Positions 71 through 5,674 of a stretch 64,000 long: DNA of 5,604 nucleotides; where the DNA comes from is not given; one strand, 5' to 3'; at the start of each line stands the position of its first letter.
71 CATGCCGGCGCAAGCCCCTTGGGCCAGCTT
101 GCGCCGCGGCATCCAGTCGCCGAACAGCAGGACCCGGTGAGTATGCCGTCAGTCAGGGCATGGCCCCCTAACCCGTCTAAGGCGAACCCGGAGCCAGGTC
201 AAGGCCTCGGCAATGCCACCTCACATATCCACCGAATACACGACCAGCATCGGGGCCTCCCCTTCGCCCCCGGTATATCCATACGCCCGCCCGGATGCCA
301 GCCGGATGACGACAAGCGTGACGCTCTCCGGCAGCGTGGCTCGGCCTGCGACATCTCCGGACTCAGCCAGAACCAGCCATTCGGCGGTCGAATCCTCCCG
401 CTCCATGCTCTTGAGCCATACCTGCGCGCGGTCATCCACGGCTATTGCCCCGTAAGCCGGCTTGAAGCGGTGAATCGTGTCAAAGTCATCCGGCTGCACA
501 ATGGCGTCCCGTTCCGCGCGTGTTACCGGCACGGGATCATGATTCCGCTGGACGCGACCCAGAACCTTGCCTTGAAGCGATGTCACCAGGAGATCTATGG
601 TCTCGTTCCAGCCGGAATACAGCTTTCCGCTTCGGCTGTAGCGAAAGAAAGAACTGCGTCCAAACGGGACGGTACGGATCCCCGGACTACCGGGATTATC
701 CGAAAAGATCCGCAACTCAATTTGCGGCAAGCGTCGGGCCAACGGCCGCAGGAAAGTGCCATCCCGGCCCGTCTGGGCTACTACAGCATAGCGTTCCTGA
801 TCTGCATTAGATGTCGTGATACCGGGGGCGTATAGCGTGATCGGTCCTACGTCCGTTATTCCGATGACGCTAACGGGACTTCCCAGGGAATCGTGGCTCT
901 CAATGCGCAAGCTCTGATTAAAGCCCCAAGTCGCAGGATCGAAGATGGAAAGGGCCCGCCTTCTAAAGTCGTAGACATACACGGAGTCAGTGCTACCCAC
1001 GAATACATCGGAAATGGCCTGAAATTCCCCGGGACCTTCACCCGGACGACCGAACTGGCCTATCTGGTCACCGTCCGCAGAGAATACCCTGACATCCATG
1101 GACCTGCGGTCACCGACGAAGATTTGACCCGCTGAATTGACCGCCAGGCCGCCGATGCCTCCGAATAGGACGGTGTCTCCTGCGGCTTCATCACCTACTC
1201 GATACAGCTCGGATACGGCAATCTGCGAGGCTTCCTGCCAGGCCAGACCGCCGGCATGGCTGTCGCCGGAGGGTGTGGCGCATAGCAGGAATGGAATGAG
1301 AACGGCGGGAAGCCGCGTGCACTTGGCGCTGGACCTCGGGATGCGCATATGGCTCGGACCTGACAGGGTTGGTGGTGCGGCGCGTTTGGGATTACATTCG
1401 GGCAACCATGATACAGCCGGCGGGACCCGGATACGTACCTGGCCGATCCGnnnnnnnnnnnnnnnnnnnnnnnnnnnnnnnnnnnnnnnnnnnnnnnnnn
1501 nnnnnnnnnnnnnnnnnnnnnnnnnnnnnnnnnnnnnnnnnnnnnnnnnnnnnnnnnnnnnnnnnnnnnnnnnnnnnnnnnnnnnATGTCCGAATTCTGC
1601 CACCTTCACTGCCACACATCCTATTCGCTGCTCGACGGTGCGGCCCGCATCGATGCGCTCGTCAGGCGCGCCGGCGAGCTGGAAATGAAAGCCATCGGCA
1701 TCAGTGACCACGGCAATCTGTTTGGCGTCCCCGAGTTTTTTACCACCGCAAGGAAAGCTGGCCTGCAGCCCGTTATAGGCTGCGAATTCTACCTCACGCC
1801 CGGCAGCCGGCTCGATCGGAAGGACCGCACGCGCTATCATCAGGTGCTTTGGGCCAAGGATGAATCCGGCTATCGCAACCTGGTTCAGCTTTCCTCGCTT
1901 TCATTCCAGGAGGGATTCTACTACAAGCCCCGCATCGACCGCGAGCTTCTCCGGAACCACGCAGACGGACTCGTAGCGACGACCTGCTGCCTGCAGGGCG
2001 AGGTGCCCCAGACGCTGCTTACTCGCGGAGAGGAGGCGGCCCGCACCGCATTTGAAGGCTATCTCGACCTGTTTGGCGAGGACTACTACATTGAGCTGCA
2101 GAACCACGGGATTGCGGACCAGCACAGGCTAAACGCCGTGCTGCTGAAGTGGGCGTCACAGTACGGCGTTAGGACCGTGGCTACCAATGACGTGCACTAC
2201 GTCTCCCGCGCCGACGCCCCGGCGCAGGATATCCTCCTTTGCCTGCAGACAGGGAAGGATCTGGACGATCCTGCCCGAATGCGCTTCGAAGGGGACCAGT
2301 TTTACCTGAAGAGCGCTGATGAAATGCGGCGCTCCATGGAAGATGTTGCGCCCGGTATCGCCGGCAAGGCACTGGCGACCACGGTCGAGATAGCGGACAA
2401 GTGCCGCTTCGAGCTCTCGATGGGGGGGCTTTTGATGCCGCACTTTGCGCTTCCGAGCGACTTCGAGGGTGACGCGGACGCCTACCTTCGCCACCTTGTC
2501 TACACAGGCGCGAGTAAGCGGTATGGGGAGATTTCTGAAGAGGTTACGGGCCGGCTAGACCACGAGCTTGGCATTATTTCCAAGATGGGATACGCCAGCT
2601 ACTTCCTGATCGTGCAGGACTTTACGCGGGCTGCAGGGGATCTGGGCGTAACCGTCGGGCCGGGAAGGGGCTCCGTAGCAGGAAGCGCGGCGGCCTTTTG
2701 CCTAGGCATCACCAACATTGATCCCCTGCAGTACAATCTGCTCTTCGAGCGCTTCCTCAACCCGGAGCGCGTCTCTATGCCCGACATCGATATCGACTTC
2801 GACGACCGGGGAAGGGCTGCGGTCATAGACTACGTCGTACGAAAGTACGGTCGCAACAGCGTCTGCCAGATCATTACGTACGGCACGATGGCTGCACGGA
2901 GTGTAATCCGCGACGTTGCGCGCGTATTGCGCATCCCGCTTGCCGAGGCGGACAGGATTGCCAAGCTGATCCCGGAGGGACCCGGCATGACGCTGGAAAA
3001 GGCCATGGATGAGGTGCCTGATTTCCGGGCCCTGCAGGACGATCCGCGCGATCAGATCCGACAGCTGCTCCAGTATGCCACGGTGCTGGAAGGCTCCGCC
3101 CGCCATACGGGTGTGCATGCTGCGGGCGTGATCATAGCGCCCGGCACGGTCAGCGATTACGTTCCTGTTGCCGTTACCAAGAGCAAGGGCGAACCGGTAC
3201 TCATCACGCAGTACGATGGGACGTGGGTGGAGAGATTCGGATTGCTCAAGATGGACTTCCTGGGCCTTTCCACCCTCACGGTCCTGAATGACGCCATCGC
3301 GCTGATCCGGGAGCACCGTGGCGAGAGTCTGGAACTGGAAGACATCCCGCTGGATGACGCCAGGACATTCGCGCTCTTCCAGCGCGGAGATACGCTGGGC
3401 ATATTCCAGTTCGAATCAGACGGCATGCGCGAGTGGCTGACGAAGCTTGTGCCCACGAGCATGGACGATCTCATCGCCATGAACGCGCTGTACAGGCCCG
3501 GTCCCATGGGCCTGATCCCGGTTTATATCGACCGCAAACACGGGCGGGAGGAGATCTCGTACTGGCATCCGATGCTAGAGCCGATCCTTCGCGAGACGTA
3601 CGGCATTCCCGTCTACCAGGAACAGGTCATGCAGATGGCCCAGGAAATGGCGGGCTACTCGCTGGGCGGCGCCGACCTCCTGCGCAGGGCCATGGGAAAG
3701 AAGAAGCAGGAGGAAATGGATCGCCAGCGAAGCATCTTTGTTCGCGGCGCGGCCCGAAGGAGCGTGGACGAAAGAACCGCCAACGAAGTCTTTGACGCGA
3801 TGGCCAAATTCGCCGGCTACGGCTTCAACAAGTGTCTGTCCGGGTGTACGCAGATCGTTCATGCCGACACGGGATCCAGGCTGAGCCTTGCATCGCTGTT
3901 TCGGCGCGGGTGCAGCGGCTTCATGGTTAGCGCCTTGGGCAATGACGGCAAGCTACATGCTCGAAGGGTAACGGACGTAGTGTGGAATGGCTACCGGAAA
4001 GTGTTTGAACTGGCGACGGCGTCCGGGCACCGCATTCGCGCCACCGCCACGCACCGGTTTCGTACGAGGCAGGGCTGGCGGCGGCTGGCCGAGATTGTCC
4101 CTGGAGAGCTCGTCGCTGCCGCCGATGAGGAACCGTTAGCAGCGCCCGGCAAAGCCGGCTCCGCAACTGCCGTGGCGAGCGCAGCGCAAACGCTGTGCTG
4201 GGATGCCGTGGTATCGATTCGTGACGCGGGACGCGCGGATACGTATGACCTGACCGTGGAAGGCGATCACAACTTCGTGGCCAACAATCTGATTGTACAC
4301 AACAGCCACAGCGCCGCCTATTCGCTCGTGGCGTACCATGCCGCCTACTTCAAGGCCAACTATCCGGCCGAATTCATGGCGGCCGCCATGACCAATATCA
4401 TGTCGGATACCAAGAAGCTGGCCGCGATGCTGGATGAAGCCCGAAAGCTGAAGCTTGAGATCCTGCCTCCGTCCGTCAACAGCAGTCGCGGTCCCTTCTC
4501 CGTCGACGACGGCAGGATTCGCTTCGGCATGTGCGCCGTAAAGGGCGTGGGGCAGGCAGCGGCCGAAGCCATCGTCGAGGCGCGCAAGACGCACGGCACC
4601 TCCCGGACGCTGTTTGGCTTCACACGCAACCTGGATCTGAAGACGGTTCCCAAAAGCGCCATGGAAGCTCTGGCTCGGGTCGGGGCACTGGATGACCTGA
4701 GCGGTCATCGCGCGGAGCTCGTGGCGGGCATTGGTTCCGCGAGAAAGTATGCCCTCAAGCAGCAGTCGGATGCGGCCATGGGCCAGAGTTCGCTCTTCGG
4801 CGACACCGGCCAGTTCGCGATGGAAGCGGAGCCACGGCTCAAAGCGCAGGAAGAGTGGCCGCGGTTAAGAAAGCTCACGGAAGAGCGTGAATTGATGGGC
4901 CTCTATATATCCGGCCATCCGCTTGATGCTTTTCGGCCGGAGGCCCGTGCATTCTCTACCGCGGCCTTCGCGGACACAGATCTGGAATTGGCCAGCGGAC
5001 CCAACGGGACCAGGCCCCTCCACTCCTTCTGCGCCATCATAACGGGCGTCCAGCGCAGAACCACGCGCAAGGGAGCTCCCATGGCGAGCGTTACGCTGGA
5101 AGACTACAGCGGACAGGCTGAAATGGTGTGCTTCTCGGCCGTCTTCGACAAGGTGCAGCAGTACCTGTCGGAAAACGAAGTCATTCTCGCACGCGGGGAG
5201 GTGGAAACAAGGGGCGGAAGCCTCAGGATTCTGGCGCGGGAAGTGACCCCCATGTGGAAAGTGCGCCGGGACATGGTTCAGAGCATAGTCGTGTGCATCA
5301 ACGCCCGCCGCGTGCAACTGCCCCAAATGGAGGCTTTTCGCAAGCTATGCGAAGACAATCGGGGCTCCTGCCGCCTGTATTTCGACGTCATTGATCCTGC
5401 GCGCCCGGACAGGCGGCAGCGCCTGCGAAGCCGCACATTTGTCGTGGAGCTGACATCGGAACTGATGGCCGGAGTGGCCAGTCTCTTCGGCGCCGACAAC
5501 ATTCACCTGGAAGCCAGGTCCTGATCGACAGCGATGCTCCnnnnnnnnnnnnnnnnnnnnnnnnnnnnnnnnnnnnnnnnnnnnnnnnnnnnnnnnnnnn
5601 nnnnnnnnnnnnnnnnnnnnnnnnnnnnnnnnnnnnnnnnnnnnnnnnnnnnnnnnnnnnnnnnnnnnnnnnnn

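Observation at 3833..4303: Contiguous mini-intein in DnaE with Ser+1, offset from the cyanobacterial split-intein site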

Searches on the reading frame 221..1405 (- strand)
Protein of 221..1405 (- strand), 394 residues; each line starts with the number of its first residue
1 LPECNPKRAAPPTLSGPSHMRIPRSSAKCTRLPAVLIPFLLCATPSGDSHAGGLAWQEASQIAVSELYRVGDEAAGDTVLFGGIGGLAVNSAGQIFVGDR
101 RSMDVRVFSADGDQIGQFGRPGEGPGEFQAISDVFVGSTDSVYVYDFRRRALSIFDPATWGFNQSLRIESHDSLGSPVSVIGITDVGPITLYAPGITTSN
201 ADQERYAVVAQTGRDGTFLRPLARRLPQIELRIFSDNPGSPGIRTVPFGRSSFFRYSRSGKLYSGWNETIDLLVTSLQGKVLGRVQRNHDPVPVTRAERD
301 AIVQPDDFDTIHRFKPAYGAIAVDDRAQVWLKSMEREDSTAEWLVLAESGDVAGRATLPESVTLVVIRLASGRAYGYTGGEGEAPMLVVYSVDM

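Call 59: search_protein_families(library=pfam, proteins=[window:221-1405:-], max_evalue=0.0001)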
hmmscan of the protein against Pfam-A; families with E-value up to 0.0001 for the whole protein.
window:221-1405:- (394 aa): 1 family
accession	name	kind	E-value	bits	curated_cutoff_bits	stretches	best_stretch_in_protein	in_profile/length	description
PF17170.10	DUF5128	-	3.6e-11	43.2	22.9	1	77-165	39-127/321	6-bladed beta-propeller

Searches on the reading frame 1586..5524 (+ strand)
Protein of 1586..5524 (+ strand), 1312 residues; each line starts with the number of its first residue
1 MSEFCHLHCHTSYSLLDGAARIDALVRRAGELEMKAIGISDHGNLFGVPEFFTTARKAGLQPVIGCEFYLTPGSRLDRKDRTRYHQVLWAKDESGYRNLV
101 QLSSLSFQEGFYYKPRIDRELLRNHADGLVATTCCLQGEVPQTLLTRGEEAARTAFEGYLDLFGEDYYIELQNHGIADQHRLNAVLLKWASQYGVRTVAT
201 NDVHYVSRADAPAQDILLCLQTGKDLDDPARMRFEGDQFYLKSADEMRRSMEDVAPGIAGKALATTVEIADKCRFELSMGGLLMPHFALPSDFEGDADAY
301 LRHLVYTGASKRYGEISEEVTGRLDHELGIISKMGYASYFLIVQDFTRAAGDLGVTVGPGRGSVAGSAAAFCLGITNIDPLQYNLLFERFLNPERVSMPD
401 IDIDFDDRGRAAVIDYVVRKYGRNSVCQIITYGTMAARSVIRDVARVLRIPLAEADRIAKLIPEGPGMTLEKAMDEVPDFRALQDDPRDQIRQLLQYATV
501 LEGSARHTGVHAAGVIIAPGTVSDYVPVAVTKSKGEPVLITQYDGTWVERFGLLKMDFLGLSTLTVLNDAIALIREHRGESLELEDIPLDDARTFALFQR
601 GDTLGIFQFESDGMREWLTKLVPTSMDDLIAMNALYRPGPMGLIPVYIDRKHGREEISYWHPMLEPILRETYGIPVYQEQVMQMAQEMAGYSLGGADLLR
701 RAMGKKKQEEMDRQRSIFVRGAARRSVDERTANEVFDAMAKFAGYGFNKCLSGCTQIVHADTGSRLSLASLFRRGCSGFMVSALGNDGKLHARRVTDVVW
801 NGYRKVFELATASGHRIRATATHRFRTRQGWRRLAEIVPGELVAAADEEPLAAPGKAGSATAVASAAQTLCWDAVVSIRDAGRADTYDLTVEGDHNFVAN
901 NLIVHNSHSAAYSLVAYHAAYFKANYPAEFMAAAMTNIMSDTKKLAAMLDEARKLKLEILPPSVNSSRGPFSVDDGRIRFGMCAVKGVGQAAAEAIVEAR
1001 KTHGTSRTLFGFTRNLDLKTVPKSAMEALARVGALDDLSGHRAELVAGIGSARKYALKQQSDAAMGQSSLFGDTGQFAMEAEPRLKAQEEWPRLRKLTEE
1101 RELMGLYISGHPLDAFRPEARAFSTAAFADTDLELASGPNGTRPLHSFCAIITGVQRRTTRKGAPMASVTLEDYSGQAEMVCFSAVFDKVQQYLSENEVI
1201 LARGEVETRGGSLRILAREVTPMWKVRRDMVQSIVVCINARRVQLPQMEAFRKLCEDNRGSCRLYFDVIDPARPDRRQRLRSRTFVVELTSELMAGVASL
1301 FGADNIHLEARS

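Call 3: search_protein_families(library=pfam, proteins=[window:1586-5524:+], max_evalue=0.01)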
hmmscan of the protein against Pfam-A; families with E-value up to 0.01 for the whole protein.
window:1586-5524:+ (1312 aa): 6 families
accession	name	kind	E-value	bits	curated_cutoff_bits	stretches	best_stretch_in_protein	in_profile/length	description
PF07733.18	DNA_pol3_alpha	-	1.8e-95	319.9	23.9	1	300-560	2-260/260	Bacterial DNA polymerase III alpha NTPase domain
PF17657.6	DNA_pol3_finger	-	6.7e-67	224.4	22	1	563-724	1-164/166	Bacterial DNA polymerase III alpha subunit finger domain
PF02811.25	PHP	-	1e-53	182.4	26.4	1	6-174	1-164/164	PHP domain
PF14579.12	HHH_6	-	1.6e-24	86.4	25.6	1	957-1045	2-90/90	Helix-hairpin-helix motif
PF14890.11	Intein_splicing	-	4.4e-17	62.7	35.8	1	786-906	29-155/155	Intein splicing domain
PF01336.31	tRNA_anti-codon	-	1.5e-10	41.3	27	1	1152-1222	7-74/75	OB-fold nucleic acid binding domain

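Call 4: search_protein_families(library=ncbifam, proteins=[window:1586-5524:+], max_evalue=0.01)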
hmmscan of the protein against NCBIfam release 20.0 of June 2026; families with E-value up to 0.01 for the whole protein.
window:1586-5524:+ (1312 aa): 24 families
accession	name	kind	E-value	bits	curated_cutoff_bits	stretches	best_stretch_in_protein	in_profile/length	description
NF004226.0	PRK05673.1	equivalog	0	1316.8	1002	2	3-752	5-754/1146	DNA polymerase III subunit alpha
NF005298.0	PRK06826.1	equivalog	0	1283.4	1260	2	2-762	3-763/1151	DNA polymerase III subunit alpha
TIGR00594.1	polc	superfamily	0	1219.1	434.35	2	4-753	1-753/1022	DNA polymerase III subunit alpha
NF005617.0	PRK07374.1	equivalog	3.1e-299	995.8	1653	2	4-758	3-770/1170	DNA polymerase III subunit alpha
NF005377.0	PRK06920.1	equivalog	4.9e-277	922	1806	2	3-789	2-766/1108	DNA polymerase III subunit alpha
NF007079.0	PRK09532.1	equivalog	6.1e-233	775.7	1525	1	4-830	3-853/876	DNA polymerase III subunit alpha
NF004225.0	PRK05672.1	subfamily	3.4e-189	631.3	939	2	2-748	4-737/1047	error-prone DNA polymerase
NF005516.0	PRK07135.1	equivalog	5e-181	604.2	1084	3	257-750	190-681/974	DNA polymerase III DnaE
NF005582.0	PRK07279.1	equivalog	2.4e-177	592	1279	2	4-750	2-683/1033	DNA polymerase III subunit alpha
NF004550.0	PRK05898.1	equivalog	3e-164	548.7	1182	3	271-751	203-678/971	DNA polymerase III subunit alpha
NF005616.0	PRK07373.1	equivalog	5.7e-71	239.4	646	1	875-1232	4-369/449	DNA polymerase III subunit alpha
NF001688.0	PRK00448.1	equivalog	6.4e-62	209.6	873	3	80-382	611-914/1445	PolC-type DNA polymerase III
TIGR01405.1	polC_Gram_pos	equivalog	4.8e-54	183.5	1043.45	3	81-382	378-679/1211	DNA polymerase III subunit alpha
NF005852.0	PRK07773.1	equivalog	5.1e-32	111.1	780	2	749-845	397-492/886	replicative DNA helicase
NF007072.0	PRK09519.1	equivalog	1.2e-10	40.4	1024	1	748-845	250-346/790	intein-containing recombinase RecA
TIGR01443.1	intein_Cterm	domain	9.8e-07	28.8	15.6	1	886-907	2-24/24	intein C-terminal splicing region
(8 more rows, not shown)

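Call 55: list_cluster_members(proteins=[window:1586-5521:+, P0014, P0016, P0017, P0021, P0030, P0037, P0067, P0139])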
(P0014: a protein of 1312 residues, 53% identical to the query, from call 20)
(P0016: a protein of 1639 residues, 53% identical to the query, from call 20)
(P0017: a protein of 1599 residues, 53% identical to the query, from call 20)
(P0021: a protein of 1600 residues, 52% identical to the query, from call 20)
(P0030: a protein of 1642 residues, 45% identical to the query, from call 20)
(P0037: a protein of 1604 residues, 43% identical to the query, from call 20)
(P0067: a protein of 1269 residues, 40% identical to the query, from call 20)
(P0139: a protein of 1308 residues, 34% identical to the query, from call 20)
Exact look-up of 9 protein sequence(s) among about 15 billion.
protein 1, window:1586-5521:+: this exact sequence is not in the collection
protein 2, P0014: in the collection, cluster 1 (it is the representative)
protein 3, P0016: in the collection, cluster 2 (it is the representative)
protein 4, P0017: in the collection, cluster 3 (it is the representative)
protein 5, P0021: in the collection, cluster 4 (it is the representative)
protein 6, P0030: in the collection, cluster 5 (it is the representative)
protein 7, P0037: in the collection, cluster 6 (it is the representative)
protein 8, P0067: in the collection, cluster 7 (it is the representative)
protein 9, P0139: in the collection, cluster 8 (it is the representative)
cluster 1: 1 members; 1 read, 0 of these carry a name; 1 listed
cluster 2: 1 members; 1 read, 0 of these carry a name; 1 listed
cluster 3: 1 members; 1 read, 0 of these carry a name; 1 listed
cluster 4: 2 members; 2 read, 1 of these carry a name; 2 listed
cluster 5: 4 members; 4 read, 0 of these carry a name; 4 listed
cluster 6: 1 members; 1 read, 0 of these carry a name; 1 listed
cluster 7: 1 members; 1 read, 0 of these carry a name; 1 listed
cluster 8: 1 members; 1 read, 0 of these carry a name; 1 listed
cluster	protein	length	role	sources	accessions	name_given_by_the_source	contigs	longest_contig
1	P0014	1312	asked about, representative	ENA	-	-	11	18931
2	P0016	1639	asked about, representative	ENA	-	-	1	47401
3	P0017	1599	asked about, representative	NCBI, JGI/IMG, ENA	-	-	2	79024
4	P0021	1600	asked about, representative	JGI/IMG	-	DNA polymerase-3 subunit alpha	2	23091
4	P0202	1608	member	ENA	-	-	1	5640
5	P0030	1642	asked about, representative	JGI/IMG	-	-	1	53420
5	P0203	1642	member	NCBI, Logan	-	-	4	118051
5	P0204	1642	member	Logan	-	-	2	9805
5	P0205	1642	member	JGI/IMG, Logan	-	-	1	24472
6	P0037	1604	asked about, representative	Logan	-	-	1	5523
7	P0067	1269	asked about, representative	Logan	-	-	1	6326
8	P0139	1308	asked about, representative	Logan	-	-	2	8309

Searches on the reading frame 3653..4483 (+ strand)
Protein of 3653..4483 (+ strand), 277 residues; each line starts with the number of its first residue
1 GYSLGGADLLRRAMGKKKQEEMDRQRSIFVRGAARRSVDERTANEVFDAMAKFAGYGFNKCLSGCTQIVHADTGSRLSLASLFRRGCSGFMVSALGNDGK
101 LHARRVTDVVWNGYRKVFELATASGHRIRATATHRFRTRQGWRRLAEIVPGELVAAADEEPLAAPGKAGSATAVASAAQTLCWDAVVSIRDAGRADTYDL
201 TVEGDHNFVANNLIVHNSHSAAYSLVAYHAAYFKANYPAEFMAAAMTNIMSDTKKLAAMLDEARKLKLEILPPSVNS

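Call 20: search_protein_representatives(protein=window:3653-4483:+)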
Query: 277 residues. Proteins with E-value up to 0.001 (for the whole library): 17231; up to 1e-10: 6417; up to 1e-30: 254. The best 150 are listed.
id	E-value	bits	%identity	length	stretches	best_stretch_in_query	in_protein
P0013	3.1e-89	315.2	60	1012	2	1-158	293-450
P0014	5.1e-83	294.9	53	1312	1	1-276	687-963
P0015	3.5e-78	279.0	55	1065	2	1-157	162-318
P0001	3.6e-75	269.1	66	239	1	72-277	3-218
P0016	1.6e-74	267.0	53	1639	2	1-158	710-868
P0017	2.5e-71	256.5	53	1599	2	1-157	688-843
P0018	1.6e-70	253.9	48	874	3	2-156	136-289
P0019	5.3e-70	252.2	49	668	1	14-276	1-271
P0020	9.5e-70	251.4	50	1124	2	2-163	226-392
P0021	3.9e-69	249.4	52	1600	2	1-163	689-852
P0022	6.3e-67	242.1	47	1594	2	2-157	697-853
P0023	1.3e-66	241.0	51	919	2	14-157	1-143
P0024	7.8e-65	235.3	34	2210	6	183-276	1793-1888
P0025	9.5e-65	235.0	48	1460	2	1-180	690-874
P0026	7.7e-64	232.0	45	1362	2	1-166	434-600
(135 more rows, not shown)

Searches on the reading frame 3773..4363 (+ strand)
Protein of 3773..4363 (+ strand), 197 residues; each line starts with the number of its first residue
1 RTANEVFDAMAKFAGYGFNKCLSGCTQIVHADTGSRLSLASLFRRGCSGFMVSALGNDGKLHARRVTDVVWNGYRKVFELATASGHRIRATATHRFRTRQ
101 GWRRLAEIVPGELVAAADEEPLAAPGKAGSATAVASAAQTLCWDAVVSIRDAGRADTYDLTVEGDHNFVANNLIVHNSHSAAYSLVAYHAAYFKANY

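Call 6: find_homologous_proteins(query=window:3773-4363:+, max_evalue=0.001)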
Query window:3773-4363:+ (197 aa): 12 proteins with E <= 0.001 among 711 candidates.
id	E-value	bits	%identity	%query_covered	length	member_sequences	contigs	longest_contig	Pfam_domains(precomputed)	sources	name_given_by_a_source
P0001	2.9e-51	192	58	84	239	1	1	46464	PF14890.12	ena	-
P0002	2.2e-16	78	64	31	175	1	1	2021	PF01970.22,PF14890.12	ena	-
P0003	3.1e-16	78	62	31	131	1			PF14890.12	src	-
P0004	9.2e-16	76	67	31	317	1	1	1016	PF14528.12,PF14890.12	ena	-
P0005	1.5e-15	75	62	35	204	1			PF14890.12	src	-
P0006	1.8e-15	75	58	35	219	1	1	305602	PF14579.13,PF14890.12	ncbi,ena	-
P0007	3.1e-14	71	53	38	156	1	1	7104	PF14890.12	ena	-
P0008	9.8e-14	69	60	31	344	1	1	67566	PF14579.13,PF14890.12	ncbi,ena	-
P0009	3.2e-11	61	74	23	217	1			PF14579.13,PF14890.12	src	-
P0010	2.1e-8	52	60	24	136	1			PF14579.13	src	-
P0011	9.4e-6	43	64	20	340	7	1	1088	PF14579.13,PF01336.32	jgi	jgi:error-prone DNA polymerase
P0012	6.5e-5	41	24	53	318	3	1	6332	PF17657.7,PF14890.12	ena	-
